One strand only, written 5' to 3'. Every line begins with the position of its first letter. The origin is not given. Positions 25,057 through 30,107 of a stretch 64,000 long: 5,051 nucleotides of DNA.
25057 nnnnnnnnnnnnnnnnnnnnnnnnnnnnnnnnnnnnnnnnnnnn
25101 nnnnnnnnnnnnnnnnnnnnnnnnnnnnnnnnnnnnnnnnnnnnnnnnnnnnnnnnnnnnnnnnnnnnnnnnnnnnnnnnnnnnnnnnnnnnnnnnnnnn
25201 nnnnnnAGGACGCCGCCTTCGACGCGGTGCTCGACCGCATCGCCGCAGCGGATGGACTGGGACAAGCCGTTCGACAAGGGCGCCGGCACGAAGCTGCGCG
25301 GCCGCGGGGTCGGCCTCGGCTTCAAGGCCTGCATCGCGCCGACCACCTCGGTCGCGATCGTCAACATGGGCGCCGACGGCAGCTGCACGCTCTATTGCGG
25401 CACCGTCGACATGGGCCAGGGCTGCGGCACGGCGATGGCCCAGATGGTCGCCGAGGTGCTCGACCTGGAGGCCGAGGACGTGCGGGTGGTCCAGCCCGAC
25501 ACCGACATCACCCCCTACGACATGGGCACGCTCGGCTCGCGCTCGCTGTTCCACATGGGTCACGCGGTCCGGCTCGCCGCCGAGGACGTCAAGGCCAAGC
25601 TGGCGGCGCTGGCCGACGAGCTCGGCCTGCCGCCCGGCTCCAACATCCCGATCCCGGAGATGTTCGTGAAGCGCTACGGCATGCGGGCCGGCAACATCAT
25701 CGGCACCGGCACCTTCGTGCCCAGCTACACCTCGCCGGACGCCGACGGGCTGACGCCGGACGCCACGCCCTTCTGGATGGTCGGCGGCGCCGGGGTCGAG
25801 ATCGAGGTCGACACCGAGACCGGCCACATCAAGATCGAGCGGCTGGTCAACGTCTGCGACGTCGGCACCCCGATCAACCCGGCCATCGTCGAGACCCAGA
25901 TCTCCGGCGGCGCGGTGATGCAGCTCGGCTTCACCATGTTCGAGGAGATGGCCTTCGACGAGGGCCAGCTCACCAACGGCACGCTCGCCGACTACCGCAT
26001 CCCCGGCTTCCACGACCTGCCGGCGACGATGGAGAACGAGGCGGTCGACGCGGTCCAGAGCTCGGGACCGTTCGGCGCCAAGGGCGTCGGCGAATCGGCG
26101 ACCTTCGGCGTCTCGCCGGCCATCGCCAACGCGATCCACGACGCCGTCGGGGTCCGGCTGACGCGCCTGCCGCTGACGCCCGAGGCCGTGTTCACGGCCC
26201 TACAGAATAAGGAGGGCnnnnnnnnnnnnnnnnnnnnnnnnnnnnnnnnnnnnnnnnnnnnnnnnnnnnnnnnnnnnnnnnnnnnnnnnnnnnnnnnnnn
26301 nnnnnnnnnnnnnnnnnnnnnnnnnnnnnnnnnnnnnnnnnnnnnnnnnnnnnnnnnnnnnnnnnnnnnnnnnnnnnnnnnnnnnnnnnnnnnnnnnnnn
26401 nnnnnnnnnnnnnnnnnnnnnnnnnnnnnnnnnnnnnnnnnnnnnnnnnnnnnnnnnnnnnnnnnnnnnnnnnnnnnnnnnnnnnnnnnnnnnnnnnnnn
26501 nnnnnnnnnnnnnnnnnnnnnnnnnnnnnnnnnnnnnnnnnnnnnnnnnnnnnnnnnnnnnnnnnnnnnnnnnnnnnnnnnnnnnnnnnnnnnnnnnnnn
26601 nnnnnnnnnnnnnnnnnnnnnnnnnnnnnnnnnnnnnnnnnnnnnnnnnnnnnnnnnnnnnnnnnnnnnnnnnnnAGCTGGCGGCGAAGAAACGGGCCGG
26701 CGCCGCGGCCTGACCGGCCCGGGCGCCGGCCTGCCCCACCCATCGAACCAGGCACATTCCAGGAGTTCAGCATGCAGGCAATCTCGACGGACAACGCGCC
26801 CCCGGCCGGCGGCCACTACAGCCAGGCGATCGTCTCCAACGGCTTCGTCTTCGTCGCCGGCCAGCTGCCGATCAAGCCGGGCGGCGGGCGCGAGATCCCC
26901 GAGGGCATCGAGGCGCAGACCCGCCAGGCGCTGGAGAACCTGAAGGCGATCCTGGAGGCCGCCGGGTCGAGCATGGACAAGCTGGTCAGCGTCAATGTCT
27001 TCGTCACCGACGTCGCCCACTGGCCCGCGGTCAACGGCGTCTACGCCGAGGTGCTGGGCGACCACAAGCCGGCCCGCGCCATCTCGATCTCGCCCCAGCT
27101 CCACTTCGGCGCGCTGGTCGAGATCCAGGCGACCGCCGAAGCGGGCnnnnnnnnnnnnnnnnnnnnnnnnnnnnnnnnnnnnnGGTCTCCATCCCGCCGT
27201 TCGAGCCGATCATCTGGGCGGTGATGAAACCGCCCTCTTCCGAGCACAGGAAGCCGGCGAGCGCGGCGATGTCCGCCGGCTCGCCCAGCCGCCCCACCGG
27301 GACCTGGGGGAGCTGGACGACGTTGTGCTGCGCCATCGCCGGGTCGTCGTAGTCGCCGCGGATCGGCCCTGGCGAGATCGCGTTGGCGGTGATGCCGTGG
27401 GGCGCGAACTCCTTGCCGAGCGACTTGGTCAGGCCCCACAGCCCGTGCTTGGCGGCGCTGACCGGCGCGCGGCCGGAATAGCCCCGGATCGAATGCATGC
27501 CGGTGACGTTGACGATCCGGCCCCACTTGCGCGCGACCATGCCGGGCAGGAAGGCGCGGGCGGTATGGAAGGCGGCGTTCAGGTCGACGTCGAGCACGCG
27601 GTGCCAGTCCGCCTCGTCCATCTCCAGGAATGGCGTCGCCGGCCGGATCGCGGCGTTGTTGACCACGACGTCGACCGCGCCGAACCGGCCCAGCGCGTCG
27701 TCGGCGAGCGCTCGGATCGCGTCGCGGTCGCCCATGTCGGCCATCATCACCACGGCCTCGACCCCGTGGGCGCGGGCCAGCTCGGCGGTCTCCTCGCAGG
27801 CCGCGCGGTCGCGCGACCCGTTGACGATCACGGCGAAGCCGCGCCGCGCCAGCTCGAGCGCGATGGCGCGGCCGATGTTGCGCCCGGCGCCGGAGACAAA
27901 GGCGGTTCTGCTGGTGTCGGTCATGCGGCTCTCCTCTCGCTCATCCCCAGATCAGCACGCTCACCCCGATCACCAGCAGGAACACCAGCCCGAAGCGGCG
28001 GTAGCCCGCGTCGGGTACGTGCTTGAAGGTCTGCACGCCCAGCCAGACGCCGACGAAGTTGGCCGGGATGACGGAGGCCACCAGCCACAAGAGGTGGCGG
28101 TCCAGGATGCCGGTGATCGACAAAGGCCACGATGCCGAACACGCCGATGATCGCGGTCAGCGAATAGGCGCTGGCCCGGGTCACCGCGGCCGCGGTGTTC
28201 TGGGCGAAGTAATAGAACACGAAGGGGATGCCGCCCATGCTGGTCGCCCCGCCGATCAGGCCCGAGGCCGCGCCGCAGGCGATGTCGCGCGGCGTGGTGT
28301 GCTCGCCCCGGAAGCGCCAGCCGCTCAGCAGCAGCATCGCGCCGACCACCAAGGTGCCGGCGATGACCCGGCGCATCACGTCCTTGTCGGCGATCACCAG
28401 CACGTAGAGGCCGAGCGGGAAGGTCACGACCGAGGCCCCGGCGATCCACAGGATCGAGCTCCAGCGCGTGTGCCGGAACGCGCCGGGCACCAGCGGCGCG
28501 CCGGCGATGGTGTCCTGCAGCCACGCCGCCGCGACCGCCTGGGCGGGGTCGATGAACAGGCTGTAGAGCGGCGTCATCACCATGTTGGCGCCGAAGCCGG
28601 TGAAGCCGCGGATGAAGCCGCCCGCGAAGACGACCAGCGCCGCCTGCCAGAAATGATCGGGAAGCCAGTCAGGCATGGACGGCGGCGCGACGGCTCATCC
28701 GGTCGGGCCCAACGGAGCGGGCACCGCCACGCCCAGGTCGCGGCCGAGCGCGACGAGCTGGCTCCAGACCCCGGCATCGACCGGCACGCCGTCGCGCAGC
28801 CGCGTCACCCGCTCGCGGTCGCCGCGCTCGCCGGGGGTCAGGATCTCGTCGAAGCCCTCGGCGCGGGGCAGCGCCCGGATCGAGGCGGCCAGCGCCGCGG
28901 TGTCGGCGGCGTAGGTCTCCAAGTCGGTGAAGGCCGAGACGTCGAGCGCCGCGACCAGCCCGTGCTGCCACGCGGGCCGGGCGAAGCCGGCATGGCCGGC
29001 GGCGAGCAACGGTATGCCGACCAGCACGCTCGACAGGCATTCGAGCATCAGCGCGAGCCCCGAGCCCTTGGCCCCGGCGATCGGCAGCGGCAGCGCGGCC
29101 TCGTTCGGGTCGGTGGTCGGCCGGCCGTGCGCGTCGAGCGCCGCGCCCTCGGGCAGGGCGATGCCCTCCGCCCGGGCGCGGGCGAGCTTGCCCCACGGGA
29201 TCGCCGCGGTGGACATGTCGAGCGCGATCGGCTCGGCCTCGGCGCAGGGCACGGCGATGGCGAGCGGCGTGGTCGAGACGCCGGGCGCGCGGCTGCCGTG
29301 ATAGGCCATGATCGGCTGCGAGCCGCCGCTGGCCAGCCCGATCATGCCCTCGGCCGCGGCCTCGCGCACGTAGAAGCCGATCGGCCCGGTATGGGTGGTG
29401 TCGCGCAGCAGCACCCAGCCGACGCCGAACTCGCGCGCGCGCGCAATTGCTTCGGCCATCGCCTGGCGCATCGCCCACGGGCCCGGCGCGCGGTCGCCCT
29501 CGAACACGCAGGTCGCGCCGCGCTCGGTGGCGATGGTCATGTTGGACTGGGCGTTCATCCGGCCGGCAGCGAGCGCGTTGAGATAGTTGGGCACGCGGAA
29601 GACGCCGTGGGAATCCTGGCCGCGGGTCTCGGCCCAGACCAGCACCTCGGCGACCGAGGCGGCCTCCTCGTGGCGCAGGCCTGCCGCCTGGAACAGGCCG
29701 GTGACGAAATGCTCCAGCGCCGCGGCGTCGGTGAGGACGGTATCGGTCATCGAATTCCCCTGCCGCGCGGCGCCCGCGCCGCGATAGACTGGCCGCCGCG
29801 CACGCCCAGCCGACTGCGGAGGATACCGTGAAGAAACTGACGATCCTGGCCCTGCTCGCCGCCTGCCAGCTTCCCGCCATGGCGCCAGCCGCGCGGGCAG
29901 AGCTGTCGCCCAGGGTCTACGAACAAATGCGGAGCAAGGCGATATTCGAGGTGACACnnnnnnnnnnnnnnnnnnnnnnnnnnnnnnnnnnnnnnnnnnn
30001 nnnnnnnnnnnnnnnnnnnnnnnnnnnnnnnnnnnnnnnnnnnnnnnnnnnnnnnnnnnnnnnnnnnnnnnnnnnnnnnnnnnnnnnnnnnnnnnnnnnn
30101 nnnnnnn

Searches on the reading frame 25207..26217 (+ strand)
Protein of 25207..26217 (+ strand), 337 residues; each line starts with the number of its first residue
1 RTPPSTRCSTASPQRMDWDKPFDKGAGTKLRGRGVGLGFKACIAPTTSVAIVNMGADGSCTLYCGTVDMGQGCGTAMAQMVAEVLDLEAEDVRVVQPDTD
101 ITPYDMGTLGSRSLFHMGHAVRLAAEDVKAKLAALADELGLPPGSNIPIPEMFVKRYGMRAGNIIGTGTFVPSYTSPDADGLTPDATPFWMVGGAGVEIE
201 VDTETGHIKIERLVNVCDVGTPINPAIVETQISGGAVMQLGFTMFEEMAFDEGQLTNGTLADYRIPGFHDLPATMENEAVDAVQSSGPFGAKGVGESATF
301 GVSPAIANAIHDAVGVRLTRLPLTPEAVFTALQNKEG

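Call 53: search_protein_families(library=pfam, proteins=[window:25207-26217:+], max_evalue=0.001)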
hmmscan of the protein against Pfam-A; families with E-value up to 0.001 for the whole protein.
window:25207-26217:+ (337 aa): 1 family
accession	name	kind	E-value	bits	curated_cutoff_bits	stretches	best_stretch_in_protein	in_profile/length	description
PF20256.3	MoCoBD_2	-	2.6e-64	217.9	27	1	18-272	14-283/283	Molybdopterin cofactor-binding domain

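Call 55: search_protein_families(library=ncbifam, proteins=[window:25207-26217:+], max_evalue=0.00001)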
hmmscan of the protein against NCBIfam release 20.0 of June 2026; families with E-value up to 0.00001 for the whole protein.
window:25207-26217:+ (337 aa): 13 families
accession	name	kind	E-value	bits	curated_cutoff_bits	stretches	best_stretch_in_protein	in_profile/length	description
NF043082.1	XdhA_XDHase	equivalog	1.7e-61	208.3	780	1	8-335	413-755/758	xanthine dehydrogenase subunit XdhA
TIGR03194.1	4hydrxCoA_A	equivalog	7.8e-58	196.5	994.55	1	49-332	446-746/746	4-hydroxybenzoyl-CoA reductase subunit alpha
NF007426.0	PRK09970.1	equivalog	3.3e-54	184.2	916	1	49-334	464-757/761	xanthine dehydrogenase molybdenum-binding subunit XdhA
NF041018.1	glyceraldDH_alpha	equivalog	8e-48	163.4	790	1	29-328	436-740/741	glyceraldehyde dehydrogenase subunit alpha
NF040766.1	CODH_aero_grp5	exception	8.3e-44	149.9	950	2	193-330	646-783/785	aerobic carbon-monoxide dehydrogenase large subunit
TIGR03196.1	pucD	equivalog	2.8e-40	138.4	783.65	1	23-330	435-756/763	xanthine dehydrogenase subunit D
TIGR03313.1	Se_sel_red_Mo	hypoth_equivalog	6.9e-40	136.5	1101.9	1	16-333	628-950/951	molybdopterin-dependent oxidoreductase Mo/Fe-S-binding subunit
TIGR02416.1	CO_dehy_Mo_lg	equivalog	2.9e-38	131.5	991.15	2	199-329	635-768/770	aerobic carbon-monoxide dehydrogenase large subunit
NF045668.1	pterin_aldehy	equivalog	7.5e-38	130.2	1100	1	28-333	609-905/905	molybdopterin-dependent aldehyde oxidoreductase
NF041671.1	peri_hyde_PaoC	equivalog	1.9e-34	119.1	1180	2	193-333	590-732/735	aldehyde oxidoreductase molybdenum-binding subunit PaoC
TIGR03311.1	Se_dep_XDH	equivalog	3.4e-27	94.9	830.45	2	208-324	728-842/848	selenium-dependent xanthine dehydrogenase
TIGR02965.1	xanthine_xdhB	equivalog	7.6e-27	93.8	849.5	2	189-333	600-755/758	xanthine dehydrogenase molybdopterin binding subunit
TIGR02969.1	mam_aldehyde_ox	subfamily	9.1e-20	69.8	1912.3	1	42-315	1012-1280/1330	aldehyde oxidase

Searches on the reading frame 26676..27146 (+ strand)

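Call 53: search_protein_families(library=pfam, proteins=[window:26676-27146:+], max_evalue=0.001)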
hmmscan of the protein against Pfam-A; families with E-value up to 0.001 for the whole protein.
window:26676-27146:+ (157 aa): 1 family
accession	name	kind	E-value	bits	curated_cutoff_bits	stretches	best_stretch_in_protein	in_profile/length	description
PF01042.26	Ribonuc_L-PSP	-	7.1e-33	113.6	27.3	1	39-155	2-120/121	Endoribonuclease L-PSP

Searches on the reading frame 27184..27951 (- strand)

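Call 53: search_protein_families(library=pfam, proteins=[window:27184-27951:-], max_evalue=0.001)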
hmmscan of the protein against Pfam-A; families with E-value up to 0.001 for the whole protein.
window:27184-27951:- (256 aa): 3 families
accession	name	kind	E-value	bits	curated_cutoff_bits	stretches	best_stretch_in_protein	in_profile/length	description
PF13561.12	adh_short_C2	-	2.1e-54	185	27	1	21-254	1-235/236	Enoyl-(Acyl carrier protein) reductase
PF00106.31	adh_short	-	3e-48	164.3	26.6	1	16-203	2-188/195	short chain dehydrogenase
PF08659.16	KR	-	5.6e-14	52.9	22.6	1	17-169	3-154/180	KR domain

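Call 55: search_protein_families(library=ncbifam, proteins=[window:27184-27951:-], max_evalue=0.00001)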
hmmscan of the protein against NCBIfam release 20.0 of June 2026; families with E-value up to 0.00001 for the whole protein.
window:27184-27951:- (256 aa): 211 families (the best 25 are shown)
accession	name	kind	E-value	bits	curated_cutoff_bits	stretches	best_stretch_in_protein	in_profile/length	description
NF009466.0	PRK12826.1-2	subfamily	5.2e-65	219.4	222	1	14-255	3-245/248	3-oxoacyl-ACP reductase FabG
TIGR01830.1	3oxo_ACP_reduc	equivalog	2.1e-60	204.4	297.75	1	17-254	1-238/239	3-oxoacyl-[acyl-carrier-protein] reductase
NF004198.0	PRK05653.1-3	equivalog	7.5e-58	195.9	296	1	11-254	4-246/248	3-oxoacyl-ACP reductase FabG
NF004200.0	PRK05653.1-5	equivalog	3.4e-57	193.8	273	1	14-254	2-241/242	3-oxoacyl-ACP reductase FabG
NF004197.0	PRK05653.1-1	equivalog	3.1e-56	190.8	332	1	14-255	7-247/249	3-oxoacyl-ACP reductase FabG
TIGR01963.1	PHB_DH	subfamily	4.2e-54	183.5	307.05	1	15-253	2-251/255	3-hydroxybutyrate dehydrogenase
TIGR01829.1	AcAcCoA_reduct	subfamily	8.3e-54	182.8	302.1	1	15-254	1-240/242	acetoacetyl-CoA reductase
NF005469.0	PRK07063.1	equivalog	1.3e-53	182.2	306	1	14-254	7-254/260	SDR family oxidoreductase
NF009093.0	PRK12429.1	subfamily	2.1e-53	181.2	258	1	13-253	4-255/259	3-hydroxybutyrate dehydrogenase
NF053542.1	FlxB_rubin_SDR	equivalog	4.2e-53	180.5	340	1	16-254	2-239/239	flexirubin biosynthesis SDR family reductase FlxB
NF009384.0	PRK12743.1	equivalog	2.1e-51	174.7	264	1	11-255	3-248/258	SDR family oxidoreductase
NF005559.1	PRK07231.1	subfamily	2.3e-51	174.7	215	1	14-254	4-247/249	glucose 1-dehydrogenase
NF009464.0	PRK12824.1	subfamily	4.8e-51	173.8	269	1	14-254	2-242/245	3-oxoacyl-ACP reductase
NF012208.0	SDR_dihy_bifunc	exception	3.2e-49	167.6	325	1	17-254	1-231/233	bifunctional dihydropteridine reductase/dihydrofolate reductase TmpR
TIGR01831.1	fabG_rel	equivalog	2.4e-47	161.3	338.85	1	18-254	2-238/239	3-ketoacyl-ACP reductase FabG2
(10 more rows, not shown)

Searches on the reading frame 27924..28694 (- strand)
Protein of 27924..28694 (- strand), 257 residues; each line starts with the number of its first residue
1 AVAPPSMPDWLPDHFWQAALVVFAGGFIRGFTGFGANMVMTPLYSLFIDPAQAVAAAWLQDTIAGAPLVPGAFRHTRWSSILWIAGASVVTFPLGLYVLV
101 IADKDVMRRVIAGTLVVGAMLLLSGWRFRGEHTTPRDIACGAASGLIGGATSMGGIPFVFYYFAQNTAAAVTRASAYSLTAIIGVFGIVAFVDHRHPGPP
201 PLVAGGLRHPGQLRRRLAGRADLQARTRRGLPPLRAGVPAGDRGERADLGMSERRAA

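Call 53: search_protein_families(library=pfam, proteins=[window:27924-28694:-], max_evalue=0.001)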
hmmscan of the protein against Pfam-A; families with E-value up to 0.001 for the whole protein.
window:27924-28694:- (257 aa): 1 family
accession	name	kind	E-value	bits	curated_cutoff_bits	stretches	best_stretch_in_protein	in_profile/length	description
PF01925.25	TauE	-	1.6e-18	67.7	32.6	1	19-197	2-191/237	Sulfite exporter TauE/SafE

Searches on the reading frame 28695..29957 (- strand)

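Call 3: search_protein_families(library=pfam, proteins=[window:28695-29957:-], max_evalue=0.01)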
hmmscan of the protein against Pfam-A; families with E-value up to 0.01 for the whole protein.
window:28695-29957:- (420 aa): 1 family
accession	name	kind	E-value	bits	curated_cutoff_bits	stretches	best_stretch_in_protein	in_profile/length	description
PF02615.19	Ldh_2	-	8.6e-98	327.9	38.8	1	78-401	3-332/333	Malate/L-lactate dehydrogenase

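Call 4: search_protein_families(library=ncbifam, proteins=[window:28695-29957:-], max_evalue=0.01)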
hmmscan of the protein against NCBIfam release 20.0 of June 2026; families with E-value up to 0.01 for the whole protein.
window:28695-29957:- (420 aa): 5 families
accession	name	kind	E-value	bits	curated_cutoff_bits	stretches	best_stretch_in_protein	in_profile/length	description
TIGR03175.1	AllD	equivalog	1.6e-63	215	496.2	1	80-402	7-332/349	ureidoglycolate dehydrogenase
NF011599.0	PRK15025.1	equivalog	1.2e-60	205.5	356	1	79-401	6-331/349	ureidoglycolate dehydrogenase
NF007504.0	PRK10098.1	equivalog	2.9e-60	203.9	336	1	75-411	6-347/360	malate/lactate/ureidoglycolate dehydrogenase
NF040650.1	sulfolac_dhydr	equivalog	4.7e-56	190.4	500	1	83-410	10-335/339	L-sulfolactate dehydrogenase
NF009750.0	PRK13260.1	equivalog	2.9e-39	135.1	316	1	89-404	16-332/332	3-dehydro-L-gulonate 2-dehydrogenase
